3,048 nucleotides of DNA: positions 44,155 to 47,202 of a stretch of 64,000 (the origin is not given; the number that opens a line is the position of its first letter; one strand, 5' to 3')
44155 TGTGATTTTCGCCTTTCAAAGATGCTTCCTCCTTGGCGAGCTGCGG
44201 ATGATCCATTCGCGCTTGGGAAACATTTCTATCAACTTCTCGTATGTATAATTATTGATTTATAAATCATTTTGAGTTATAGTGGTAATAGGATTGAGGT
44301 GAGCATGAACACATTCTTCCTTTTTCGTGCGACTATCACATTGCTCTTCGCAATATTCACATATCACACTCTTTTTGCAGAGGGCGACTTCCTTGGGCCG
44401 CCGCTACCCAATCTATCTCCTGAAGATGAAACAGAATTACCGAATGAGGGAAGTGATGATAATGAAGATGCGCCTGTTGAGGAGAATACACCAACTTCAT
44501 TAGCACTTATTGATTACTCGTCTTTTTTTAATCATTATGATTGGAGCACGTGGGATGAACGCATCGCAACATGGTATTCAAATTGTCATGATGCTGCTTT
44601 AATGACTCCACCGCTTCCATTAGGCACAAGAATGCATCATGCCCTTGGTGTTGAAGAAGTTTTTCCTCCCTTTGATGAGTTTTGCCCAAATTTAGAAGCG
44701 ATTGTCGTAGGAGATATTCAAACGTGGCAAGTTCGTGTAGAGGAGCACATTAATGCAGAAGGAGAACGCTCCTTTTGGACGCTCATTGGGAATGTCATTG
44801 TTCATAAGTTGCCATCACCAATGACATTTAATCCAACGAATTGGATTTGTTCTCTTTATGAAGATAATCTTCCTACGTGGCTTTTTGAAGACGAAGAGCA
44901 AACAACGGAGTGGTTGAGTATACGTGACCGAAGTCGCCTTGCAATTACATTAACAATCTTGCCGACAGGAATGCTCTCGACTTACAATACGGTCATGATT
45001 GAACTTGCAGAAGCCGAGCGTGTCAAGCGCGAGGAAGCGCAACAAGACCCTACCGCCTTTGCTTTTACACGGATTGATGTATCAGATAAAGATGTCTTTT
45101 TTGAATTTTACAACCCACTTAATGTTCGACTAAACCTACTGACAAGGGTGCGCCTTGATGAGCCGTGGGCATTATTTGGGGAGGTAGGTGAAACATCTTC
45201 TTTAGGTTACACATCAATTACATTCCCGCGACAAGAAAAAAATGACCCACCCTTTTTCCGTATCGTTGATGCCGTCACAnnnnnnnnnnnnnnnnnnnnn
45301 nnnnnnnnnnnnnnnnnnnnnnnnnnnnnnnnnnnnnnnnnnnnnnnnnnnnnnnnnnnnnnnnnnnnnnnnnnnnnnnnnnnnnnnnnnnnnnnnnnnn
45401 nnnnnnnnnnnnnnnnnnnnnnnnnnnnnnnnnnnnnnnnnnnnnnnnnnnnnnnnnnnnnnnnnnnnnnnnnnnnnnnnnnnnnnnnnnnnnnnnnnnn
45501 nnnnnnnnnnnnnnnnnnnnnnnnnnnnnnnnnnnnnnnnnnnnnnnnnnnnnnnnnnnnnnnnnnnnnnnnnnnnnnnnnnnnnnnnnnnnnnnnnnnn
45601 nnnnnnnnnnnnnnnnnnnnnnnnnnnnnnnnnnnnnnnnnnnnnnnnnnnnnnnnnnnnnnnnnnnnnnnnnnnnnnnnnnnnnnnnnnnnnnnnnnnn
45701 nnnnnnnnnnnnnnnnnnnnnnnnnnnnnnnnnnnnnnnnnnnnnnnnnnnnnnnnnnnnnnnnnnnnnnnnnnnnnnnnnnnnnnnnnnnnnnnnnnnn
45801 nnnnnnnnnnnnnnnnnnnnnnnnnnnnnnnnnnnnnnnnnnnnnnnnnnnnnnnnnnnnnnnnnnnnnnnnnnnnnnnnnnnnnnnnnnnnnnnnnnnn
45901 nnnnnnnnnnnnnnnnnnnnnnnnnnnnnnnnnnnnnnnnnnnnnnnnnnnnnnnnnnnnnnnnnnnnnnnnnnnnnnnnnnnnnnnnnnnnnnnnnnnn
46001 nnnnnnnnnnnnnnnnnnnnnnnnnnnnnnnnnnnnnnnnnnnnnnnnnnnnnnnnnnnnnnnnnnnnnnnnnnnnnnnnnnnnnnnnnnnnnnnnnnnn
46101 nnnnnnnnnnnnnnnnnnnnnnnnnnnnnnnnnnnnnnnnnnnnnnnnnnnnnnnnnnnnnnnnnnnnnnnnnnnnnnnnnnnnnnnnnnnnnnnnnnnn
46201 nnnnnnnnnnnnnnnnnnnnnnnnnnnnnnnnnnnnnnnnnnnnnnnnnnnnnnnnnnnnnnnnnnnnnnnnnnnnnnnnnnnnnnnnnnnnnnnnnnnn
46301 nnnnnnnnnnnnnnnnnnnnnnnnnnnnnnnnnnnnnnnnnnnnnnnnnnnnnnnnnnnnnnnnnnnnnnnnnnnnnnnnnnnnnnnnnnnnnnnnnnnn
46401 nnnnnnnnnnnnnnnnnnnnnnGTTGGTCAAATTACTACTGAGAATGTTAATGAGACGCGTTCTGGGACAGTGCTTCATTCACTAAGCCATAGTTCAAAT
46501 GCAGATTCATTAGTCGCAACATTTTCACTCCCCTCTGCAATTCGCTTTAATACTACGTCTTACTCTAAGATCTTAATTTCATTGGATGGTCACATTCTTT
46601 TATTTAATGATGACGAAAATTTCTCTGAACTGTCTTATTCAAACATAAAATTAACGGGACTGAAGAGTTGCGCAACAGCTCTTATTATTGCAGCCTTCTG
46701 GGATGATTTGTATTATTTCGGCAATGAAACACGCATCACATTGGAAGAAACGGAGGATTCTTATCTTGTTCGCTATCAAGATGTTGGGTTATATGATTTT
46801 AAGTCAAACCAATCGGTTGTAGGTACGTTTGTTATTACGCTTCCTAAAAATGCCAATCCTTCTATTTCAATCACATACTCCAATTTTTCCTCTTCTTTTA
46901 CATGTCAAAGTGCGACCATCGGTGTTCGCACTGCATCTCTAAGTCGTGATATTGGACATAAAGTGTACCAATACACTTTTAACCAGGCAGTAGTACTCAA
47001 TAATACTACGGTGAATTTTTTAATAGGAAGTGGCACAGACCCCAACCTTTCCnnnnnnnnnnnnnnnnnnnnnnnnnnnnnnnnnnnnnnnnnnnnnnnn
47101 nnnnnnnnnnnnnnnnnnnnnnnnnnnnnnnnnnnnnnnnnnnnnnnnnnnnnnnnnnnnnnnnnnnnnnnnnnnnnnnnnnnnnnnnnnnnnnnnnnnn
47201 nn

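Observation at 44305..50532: Giant secreted protein combining thrombospondin type-3 calcium repeats, three NIDO-like domains and a C-terminal lipase-like alpha/beta hydrolase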

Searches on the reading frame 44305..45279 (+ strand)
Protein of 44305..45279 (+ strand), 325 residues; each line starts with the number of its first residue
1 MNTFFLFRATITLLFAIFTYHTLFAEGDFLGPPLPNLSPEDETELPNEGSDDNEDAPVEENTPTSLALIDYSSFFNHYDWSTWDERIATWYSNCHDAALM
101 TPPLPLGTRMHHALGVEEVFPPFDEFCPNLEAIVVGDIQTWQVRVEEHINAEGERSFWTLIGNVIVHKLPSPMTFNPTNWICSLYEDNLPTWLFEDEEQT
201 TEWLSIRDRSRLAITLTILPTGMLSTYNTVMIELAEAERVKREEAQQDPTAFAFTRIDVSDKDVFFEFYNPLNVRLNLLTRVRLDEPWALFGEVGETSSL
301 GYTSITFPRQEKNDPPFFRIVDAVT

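Call 13: search_protein_families(library=pfam, proteins=[window:44305-45279:+], max_evalue=10)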
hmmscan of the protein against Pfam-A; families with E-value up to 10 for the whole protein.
window:44305-45279:+ (325 aa): 0 families

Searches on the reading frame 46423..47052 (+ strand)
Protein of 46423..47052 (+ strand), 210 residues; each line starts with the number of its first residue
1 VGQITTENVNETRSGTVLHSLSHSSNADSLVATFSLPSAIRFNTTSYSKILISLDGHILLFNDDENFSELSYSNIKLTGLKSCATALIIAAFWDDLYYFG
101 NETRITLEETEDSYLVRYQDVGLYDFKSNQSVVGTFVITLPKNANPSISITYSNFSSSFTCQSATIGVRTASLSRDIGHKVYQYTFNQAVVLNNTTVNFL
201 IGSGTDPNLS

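Call 13: search_protein_families(library=pfam, proteins=[window:46423-47052:+], max_evalue=10)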
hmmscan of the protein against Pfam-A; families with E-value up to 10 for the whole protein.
window:46423-47052:+ (210 aa): 1 family
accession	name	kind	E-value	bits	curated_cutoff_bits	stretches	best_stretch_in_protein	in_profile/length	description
PF17961.7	Big_8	-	0.034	14.7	22.9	1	135-206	26-94/103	Bacterial Ig domain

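Call 30: search_protein_families(library=pfam, alignment_id=A1, max_evalue=10)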
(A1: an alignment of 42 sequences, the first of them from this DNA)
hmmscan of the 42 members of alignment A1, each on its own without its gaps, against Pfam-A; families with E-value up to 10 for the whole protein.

A. member 1, seq(210 aa): 1 family
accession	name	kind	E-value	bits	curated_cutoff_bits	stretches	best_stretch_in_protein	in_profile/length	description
PF17961.7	Big_8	-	0.034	14.7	22.9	1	135-206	26-94/103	Bacterial Ig domain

B. families by the number of members that match (of 42 scanned): 9 families
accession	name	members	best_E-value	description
PF06119.19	NIDO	3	0.0015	Nidogen-like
PF16532.11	Phage_tail_NK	1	0.024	Sf6-type phage tail needle knob or tip of some Caudovirales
PF21470.2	BppU-like_C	1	0.025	Minor structural protein 5-like, C-terminal domain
PF17961.7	Big_8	1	0.034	Bacterial Ig domain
PF18079.6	AglB_L1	1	0.036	Archaeal glycosylation protein B long peripheral domain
PF19703.4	DUF6201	1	0.045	Family of unknown function (DUF6201)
PF19720.4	DUF6214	1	0.064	Family of unknown function (DUF6214)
PF23898.1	Crass_capsid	1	0.1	Crassvirus major capsid protein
PF16150.10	DUF4858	1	0.18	Domain of unknown function (DUF4858)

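Call 42: predict_structure(alignment_id=A1)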
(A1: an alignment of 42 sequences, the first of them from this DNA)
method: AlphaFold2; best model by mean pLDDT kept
length: 210 residues; sequences in the alignment: 42
mean_pLDDT: 90.2   pTM: 0.88
mean pLDDT of the five models: 90.2, 88.9, 88.7, 88.7, 88.6
residues with pLDDT >= 90: 155; 70-90: 37; 50-70: 17; < 50: 1
segments of 3 or more residues with pLDDT < 50: none
pLDDT, mean of each block of 10 residues (from residue 1): 66 86 94 96 93 97 89 92 94 96 96 97 97 97 88 94 94 87 89 91 61
secondary structure, 60 per line:
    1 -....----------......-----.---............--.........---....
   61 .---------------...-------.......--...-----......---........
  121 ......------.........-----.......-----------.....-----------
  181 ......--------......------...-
elements in order: E2-5 E16-21 E31-42 E45-53 E57-61 E87-93 E96-98 E104-109 E113-123 E133-141 E147-153 E165-169 E181-186 E195-200

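Call 53: find_homologous_proteins(query=A1, max_evalue=0.01)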
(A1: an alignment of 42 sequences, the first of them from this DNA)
Query A1 (42 sequences): 2095 candidates shared short words with the query, none scored E <= 0.01.
